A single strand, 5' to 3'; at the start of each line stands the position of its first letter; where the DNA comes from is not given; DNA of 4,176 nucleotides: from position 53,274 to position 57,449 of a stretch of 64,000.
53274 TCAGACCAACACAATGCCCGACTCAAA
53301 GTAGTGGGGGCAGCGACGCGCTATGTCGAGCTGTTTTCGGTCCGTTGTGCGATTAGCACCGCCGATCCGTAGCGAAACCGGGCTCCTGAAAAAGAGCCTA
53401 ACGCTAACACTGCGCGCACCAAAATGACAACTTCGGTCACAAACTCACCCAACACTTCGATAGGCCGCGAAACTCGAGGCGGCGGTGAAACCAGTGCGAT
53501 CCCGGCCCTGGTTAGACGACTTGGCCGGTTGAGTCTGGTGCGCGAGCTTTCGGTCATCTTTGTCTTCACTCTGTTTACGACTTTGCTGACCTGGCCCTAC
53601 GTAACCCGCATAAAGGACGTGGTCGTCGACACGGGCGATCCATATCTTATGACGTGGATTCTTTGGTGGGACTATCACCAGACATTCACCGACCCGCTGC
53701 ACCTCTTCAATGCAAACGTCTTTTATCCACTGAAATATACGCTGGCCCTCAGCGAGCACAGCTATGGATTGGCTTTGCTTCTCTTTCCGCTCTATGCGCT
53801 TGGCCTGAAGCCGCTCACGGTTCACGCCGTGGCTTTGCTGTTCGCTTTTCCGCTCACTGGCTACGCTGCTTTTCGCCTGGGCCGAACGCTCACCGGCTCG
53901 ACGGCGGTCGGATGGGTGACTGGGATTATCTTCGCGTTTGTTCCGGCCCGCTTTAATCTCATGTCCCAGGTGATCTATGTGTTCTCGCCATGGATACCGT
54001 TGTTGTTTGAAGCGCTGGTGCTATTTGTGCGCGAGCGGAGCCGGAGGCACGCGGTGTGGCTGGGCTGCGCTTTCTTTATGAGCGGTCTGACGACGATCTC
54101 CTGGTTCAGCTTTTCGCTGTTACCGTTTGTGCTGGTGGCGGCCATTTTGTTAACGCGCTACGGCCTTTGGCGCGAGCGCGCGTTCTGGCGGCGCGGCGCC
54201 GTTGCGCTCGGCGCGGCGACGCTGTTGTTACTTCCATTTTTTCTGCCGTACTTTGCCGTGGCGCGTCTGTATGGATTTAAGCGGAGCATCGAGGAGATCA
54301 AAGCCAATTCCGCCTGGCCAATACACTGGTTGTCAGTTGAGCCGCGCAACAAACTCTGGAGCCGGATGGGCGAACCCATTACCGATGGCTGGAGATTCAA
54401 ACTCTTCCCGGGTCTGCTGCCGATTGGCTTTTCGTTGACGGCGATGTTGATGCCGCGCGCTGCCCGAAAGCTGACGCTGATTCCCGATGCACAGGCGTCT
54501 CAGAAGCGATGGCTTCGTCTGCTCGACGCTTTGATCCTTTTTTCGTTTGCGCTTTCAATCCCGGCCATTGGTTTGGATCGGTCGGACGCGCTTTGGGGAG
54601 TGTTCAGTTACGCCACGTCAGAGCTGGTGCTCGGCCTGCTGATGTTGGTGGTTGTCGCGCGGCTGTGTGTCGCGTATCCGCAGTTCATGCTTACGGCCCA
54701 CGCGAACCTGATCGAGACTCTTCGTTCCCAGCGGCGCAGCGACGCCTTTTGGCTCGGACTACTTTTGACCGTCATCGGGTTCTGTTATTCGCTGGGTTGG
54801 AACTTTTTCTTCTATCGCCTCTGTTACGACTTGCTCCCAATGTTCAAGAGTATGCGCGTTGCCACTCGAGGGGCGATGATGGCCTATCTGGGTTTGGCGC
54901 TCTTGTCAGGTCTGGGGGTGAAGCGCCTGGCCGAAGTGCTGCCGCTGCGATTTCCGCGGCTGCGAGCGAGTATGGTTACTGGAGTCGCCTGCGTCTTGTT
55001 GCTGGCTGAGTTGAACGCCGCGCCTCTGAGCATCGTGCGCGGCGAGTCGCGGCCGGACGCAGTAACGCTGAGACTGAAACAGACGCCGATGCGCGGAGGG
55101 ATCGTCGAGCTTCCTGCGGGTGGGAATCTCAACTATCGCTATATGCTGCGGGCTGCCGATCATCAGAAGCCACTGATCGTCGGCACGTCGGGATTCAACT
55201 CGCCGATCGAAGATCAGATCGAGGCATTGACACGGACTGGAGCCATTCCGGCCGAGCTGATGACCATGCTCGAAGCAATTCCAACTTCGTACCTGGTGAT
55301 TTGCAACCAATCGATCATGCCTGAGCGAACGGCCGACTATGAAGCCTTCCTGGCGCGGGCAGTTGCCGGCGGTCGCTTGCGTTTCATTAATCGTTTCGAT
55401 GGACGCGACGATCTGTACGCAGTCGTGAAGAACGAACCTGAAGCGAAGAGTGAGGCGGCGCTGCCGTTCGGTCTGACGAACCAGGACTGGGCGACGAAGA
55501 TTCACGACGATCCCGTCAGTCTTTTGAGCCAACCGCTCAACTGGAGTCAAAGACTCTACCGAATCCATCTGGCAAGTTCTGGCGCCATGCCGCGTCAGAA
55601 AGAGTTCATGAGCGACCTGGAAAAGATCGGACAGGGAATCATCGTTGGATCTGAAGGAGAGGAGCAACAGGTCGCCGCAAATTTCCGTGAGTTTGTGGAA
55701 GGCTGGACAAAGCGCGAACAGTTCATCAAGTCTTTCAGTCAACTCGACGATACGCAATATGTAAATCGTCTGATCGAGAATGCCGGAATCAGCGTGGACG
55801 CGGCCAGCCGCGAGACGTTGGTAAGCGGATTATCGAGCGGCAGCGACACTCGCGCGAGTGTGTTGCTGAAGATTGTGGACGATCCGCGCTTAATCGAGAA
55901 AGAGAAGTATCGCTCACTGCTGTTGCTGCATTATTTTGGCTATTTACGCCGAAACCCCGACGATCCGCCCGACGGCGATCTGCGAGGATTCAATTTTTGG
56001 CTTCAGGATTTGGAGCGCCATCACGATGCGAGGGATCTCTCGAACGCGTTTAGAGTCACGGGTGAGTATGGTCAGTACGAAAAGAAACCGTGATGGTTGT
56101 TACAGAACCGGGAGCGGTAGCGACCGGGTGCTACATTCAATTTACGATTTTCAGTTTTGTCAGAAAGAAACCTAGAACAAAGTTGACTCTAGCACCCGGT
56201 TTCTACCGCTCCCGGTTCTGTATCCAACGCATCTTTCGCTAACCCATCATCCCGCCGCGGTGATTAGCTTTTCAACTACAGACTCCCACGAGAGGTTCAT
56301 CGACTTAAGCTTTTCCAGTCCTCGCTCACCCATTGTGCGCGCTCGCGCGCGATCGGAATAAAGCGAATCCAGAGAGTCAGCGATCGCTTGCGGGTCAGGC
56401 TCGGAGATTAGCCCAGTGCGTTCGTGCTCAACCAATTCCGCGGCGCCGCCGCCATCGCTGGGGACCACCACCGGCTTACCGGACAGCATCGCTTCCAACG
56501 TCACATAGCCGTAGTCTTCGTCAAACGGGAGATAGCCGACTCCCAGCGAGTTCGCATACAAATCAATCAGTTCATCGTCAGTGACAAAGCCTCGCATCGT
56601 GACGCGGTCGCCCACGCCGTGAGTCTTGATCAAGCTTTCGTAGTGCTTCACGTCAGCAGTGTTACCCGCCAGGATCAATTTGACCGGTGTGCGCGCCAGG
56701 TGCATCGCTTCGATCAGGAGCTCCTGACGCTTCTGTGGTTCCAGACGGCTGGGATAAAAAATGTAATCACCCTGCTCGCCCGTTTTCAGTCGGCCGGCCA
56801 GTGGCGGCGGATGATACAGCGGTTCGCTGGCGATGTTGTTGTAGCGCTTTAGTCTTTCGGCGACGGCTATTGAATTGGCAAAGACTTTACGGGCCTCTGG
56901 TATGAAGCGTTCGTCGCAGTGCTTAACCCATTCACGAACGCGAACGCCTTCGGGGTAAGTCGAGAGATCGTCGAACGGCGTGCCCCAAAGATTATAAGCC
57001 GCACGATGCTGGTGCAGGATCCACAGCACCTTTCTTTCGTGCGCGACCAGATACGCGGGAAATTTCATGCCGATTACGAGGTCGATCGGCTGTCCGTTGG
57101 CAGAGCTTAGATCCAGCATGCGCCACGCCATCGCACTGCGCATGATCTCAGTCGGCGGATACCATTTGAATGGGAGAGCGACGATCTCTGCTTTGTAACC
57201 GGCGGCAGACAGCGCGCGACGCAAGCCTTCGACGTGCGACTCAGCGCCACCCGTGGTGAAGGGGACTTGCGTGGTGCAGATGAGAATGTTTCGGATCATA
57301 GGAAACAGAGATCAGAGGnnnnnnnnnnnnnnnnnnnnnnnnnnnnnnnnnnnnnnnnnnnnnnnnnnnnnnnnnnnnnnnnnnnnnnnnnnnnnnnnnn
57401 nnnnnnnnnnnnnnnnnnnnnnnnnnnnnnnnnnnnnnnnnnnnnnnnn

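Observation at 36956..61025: Envelope-glycan island built around six GT-C-like polytopic proteins, not matching a textbook Wzx/Wzy or ABC O-antigen layout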

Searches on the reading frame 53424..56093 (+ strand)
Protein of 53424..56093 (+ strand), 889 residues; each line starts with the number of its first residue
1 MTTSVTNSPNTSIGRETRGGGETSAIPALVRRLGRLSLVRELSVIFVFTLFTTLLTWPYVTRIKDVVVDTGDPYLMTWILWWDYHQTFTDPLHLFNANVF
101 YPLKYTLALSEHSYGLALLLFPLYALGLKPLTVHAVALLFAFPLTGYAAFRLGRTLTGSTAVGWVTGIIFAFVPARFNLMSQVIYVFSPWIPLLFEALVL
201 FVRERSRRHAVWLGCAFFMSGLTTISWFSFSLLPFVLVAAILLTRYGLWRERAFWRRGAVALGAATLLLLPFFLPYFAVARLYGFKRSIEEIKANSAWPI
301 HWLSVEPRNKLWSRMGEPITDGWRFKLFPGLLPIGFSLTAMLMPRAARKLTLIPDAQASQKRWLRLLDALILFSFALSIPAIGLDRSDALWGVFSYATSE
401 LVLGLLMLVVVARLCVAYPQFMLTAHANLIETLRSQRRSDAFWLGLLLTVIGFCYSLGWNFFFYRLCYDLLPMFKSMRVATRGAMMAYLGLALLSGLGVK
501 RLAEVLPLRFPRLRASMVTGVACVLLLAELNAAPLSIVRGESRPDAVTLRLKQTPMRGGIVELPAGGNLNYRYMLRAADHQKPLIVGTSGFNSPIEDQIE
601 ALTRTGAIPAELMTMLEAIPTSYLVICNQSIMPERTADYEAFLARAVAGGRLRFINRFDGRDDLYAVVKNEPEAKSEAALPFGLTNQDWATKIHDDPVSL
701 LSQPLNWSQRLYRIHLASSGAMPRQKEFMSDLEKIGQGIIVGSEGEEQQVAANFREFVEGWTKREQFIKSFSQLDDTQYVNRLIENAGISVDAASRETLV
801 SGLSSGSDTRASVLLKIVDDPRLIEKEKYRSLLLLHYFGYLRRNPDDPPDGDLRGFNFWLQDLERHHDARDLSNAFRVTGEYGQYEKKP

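Call 3: search_protein_families(library=pfam, proteins=[window:53424-56093:+], max_evalue=0.01)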
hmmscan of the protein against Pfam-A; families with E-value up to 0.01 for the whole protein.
window:53424-56093:+ (889 aa): 0 families

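Call 7: search_protein_families(library=pfam, proteins=[window:53424-56093:+], max_evalue=10)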
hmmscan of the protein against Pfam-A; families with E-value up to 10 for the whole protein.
window:53424-56093:+ (889 aa): 1 family
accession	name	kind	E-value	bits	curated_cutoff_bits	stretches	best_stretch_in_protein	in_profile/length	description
PF21001.2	YqiJ_N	-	6.4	7.4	23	1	127-171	64-108/116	Inner membrane protein YqiJ, N-terminal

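Call 8: search_protein_families(library=ncbifam, proteins=[window:53424-56093:+], max_evalue=1)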
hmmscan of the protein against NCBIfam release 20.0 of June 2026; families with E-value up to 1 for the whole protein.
window:53424-56093:+ (889 aa): 1 family
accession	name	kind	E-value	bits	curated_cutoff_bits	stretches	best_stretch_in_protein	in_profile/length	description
NF000668.1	PRK00033.1-1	equivalog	0.11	12.7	86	0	686-703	2-19/77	ATP-dependent Clp protease adapter ClpS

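Call 17: search_solved_structures(query=window:53424-56093:+, max_evalue=10)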
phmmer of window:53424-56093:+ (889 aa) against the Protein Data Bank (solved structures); distinct sequences matched with E-value up to 10: 0.

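Call 30: search_solved_structures(query=A2, max_evalue=10)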
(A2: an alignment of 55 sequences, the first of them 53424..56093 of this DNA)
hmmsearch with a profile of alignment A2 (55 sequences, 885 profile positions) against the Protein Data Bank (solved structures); distinct sequences matched with E-value up to 10: 4.
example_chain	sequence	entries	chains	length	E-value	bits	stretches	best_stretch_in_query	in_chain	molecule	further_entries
7luv_D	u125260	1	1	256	1.5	9.9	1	639-769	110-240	THO complex subunit MFT1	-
2xhe_B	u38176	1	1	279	2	9.5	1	741-826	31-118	SYNTAXIN1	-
8glv_Fy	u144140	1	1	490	4.4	8.4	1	736-824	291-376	DUF4201 domain-containing protein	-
7apx_D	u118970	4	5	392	5.1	8.2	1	639-777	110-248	THO complex subunit MFT1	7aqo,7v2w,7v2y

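Call 44: predict_structure(alignment_id=A2)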
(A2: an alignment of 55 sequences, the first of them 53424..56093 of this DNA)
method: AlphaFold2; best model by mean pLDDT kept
length: 889 residues; sequences in the alignment: 55
mean_pLDDT: 72.2   pTM: 0.59
mean pLDDT of the five models: 72.2, 69.7, 66.7, 60.5, 58.2
residues with pLDDT >= 90: 152; 70-90: 388; 50-70: 202; < 50: 147
segments of 3 or more residues with pLDDT < 50: 1-25, 63-72, 98-108, 286-327, 347-355, 418-426, 458-478, 574-581, 587-593
pLDDT, mean of each block of 10 residues (from residue 1): 30 32 47 64 87 65 46 56 62 52 44 67 77 74 88 91 91 61 67 92 91 91 69 85 87 92 90 67 51 45 43 43 48 81 54 53 77 72 58 67 70 59 50 72 86 61 45 47 78 91 86 89 85 55 62 72 67 49 48 62 77 82 83 78 83 80 85 78 65 83 82 93 92 85 74 89 87 90 92 89 89 92 91 92 87 87 81 79 66
secondary structure, 60 per line:
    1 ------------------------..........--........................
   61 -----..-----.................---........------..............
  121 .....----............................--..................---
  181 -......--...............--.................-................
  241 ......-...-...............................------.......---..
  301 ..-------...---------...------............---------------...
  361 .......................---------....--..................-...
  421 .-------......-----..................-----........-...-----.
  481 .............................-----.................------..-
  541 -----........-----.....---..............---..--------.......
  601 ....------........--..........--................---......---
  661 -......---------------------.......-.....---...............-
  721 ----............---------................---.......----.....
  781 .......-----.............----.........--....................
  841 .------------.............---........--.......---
elements in order (helices of 4 or more, strands of 3 or more residues): H25-34 H37-60 H73-89 H93-100 H107-125 H130-157 H160-177 H182-187 H190-204 H207-223 H225-246 H252-282 H289-295 H299-302 H331-342 H358-383 H393-396 H399-416 H418-421 H429-434 H440-457 H463-470 H480-509 H515-531 H546-553 E559-563 H567-580 H594-604 H611-618 E621-627 H633-648 E652-657 E662-667 H689-695 H697-701 H705-719 H725-736 H746-761 H765-771 H776-787 H793-805 H810-818 H821-841 H854-866 H870-877 H880-886

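Call 48: fold_search(model_id=the predicted structure, library=pdb)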
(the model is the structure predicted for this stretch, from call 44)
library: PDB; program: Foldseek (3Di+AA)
matches with E <= 10: 318; with E <= 0.001: 15
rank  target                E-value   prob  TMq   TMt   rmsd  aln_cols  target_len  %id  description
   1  9n9j_I                3.6e-05  1.00  0.31  0.37  17.3       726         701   12  Structure of a GRP94 folding intermediate engaged with a CCDC134- and FKBP11-bound secretory translocon (released 2025-11-19)
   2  7zlh_A                3.8e-05  1.00  0.30  0.38  17.6       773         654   11  Cryo-EM structure of C-mannosyltransferase CeDPY19, in apo state, bound to CMT2-Fab and anti-Fab nanobody (released 2023-01-11)
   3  7zli_A                5.2e-05  1.00  0.30  0.37  17.6       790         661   12  Cryo-EM structure of C-mannosyltransferase CeDPY19, in complex with Dol25-P-Man and bound to CMT2-Fab and anti-Fab nan (released 2023-01-11)
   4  6s7t_A                8.4e-05  1.00  0.32  0.39  18.6       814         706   12  Cryo-EM structure of human oligosaccharyltransferase complex OST-B (released 2019-12-18)
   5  6w98_A                8.7e-05  1.00  0.31  0.22   9.9       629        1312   13  Single-Particle Cryo-EM Structure of Arabinofuranosyltransferase AftD from Mycobacteria (released 2020-05-13)
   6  7zlg_A                9.4e-05  1.00  0.29  0.36  15.7       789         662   12  Cryo-EM structure of C-mannosyltransferase CeDPY19, in complex with acceptor peptide and bound to CMT2-Fab and anti-Fa (released 2023-01-11)
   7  8age_A                1.3e-04  1.00  0.33  0.43  15.1       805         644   10  Structure of yeast oligosaccharylransferase complex with acceptor peptide bound (released 2022-12-07)
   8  6ezn_F                1.3e-04  1.00  0.33  0.42  14.1       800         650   11  Cryo-EM structure of the yeast oligosaccharyltransferase (OST) complex (released 2018-01-17)
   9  6s7o_A                1.7e-04  1.00  0.27  0.34  18.8       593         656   12  Cryo-EM structure of human oligosaccharyltransferase complex OST-A (released 2019-12-18)
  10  7oci_F                2.1e-04  1.00  0.34  0.43  14.9       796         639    9  Cryo-EM structure of yeast Ost6p containing oligosaccharyltransferase complex (released 2022-02-16)
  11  8agc_A                3.5e-04  1.00  0.33  0.40  18.5       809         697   10  Structure of yeast oligosaccharylransferase complex with lipid-linked oligosaccharide and non-acceptor peptide bound (released 2022-12-07)
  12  5ogl_A                3.9e-04  1.00  0.32  0.39  16.2       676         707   13  Structure of bacterial oligosaccharyltransferase PglB in complex with an acceptor peptide and an lipid-linked oligosac (released 2017-10-25)
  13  6gxc_A                4.8e-04  1.00  0.32  0.40  16.2       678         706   12  Bacterial oligosaccharyltransferase PglB in complex with an inhibitory peptide and a reactive lipid-linked oligosaccha (released 2018-11-14)
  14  8agb_A                5.0e-04  1.00  0.31  0.41  14.7       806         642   10  Structure of yeast oligosaccharylransferase complex with lipid-linked oligosaccharide bound (released 2022-12-07)
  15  8pn9_A                5.8e-04  1.00  0.30  0.37  18.0       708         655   10  Structure of human oligosaccharyltransferase OST-A complex bound to NGI-1 (released 2024-05-08)
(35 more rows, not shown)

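Call 76: search_protein_families(library=pfam, alignment_id=A2, max_evalue=0.01)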
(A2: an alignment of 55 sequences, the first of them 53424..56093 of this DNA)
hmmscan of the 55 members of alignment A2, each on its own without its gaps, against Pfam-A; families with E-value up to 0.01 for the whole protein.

A. member 1, window:53424-56093:+ (889 aa): 0 families

B. families by the number of members that match (of 55 scanned): 4 families
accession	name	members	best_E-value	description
PF13946.11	DUF4214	13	6.2e-11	Domain of unknown function (DUF4214)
PF04791.21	LMBR1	5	0.00015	LMBR1-like membrane protein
PF07331.16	TctB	1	0.0018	Tripartite tricarboxylate transporter TctB family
PF07862.16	Nif11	1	0.0028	Nif11 domain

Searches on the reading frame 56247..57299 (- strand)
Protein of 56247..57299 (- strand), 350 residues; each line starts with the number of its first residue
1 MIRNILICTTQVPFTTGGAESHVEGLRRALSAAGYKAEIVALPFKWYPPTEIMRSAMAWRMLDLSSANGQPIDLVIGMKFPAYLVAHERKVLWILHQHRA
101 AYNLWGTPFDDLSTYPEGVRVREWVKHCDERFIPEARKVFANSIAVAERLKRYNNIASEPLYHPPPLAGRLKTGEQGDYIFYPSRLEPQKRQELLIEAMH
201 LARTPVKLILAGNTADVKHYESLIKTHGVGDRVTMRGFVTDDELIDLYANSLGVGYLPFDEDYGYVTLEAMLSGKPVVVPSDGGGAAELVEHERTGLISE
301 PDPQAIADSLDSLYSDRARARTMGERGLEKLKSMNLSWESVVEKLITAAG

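Call 4: search_protein_families(library=pfam, proteins=[window:56247-57299:-], max_evalue=0.01)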
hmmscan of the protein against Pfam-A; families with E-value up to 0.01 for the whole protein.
window:56247-57299:- (350 aa): 6 families
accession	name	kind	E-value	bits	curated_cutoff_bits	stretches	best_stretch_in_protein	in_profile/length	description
PF00534.26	Glycos_transf_1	-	1.5e-28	99.9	26.4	1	175-327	13-169/172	Glycosyl transferases group 1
PF13692.12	Glyco_trans_1_4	-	2.4e-22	80.1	27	1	179-316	3-142/142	Glycosyl transferases group 1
PF20706.3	GT4-conflict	-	1.8e-06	27.7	26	1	182-345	202-385/385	Family 4 Glycosyltransferase in conflict systems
PF13439.12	Glyco_transf_4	-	4e-06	27.4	28.5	1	17-160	2-158/170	Glycosyltransferase Family 4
PF13579.12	Glyco_trans_4_4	-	0.00014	22.7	29.7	0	40-154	43-146/158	Glycosyl transferase 4-like domain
PF13524.12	Glyco_trans_1_2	-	0.00034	21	25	1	191-344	1-141/144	Glycosyl transferase-like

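Call 8: search_protein_families(library=ncbifam, proteins=[window:56247-57299:-], max_evalue=1)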
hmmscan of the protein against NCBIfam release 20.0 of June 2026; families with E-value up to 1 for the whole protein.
window:56247-57299:- (350 aa): 29 families (the best 25 are shown)
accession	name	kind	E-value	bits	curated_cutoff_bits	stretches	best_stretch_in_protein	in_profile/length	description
NF041010.1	glycosy_Agl16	equivalog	3.2e-16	59.2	575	1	175-345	177-344/352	glycosylation protein Agl16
TIGR03449.1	mycothiol_MshA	equivalog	2.3e-15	56.4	462.5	1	185-346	228-397/406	D-inositol-3-phosphate glycosyltransferase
NF041876.1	EPS_EpsE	equivalog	5.1e-15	55.6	400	1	180-331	217-376/389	exopolysaccharide biosynthesis GT4 family glycosyltransferase EpsE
NF038295.1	EPS_HpsP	equivalog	1.4e-14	53.9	550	1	173-348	203-383/388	hormogonium polysaccharide biosynthesis glycosyltransferase HpsP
TIGR02149.1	glgA_Coryne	subfamily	1.6e-14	53.9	302.4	1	175-345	202-383/391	glycogen synthase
NF046085.1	XrtY_assoc_Gly1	equivalog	3.6e-14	52.4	400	1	180-330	212-363/387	XrtY-associated glycosyltransferase XYAG1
TIGR03088.1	stp2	hypoth_equivalog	4.3e-13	49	409.05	1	184-344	201-365/374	TIGR03088 family PEP-CTERM/XrtA system glycosyltransferase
TIGR03999.1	thiol_BshA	equivalog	8.1e-12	44.7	273.7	1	178-333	200-355/375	N-acetyl-alpha-D-glucosaminyl L-malate synthase BshA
TIGR04047.1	MSMEG_0565_glyc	hypoth_equivalog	2e-11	43.6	259.85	1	186-340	202-362/373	MSMEG_0565 family glycosyltransferase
NF053787.1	GlcN_PG_synth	equivalog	3e-10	39.5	480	1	165-347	185-354/361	N-acetylglucosaminyl phosphatidylglycerol synthase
TIGR04063.1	stp3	hypoth_equivalog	4.8e-10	38.9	442.05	1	196-342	232-385/397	TIGR04063 family PEP-CTERM/XrtA system glycosyltransferase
TIGR04157.1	glyco_rSAM_CFB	subfamily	1.9e-09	37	400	1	178-297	228-346/406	TIGR04157 family glycosyltransferase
NF012028.0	PRK15484.1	subfamily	5.8e-09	35.5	618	1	172-344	188-370/380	lipopolysaccharide N-acetylglucosaminyltransferase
NF047880.1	glyco_SdgA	exception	4.6e-08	32.1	800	1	184-333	322-473/488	serine-aspartate repeat adhesin O-glycosyltransferase SdgA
TIGR02472.1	sucr_P_syn_N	equivalog_domain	2.8e-07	29.7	576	1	260-346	350-435/439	sucrose-phosphate synthase, putative, glycosyltransferase domain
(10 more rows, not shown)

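Call 14: find_encoding_contigs(protein=window:56247-57299:-, flank=10000, max_places=6)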
Protein window:56247-57299:- (350 aa): 1 contig read that carries it; 1 place shown.
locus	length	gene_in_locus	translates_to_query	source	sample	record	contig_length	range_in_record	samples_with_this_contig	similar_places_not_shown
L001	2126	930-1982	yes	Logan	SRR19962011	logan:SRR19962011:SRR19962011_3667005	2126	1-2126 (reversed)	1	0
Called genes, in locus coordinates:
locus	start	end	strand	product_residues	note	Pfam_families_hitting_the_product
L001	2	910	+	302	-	?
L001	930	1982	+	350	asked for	PF13439:Glyco_transf_4 (faint), PF20706:GT4-conflict (weak), PF00534:Glycos_transf_1, PF13692:Glyco_trans_1_4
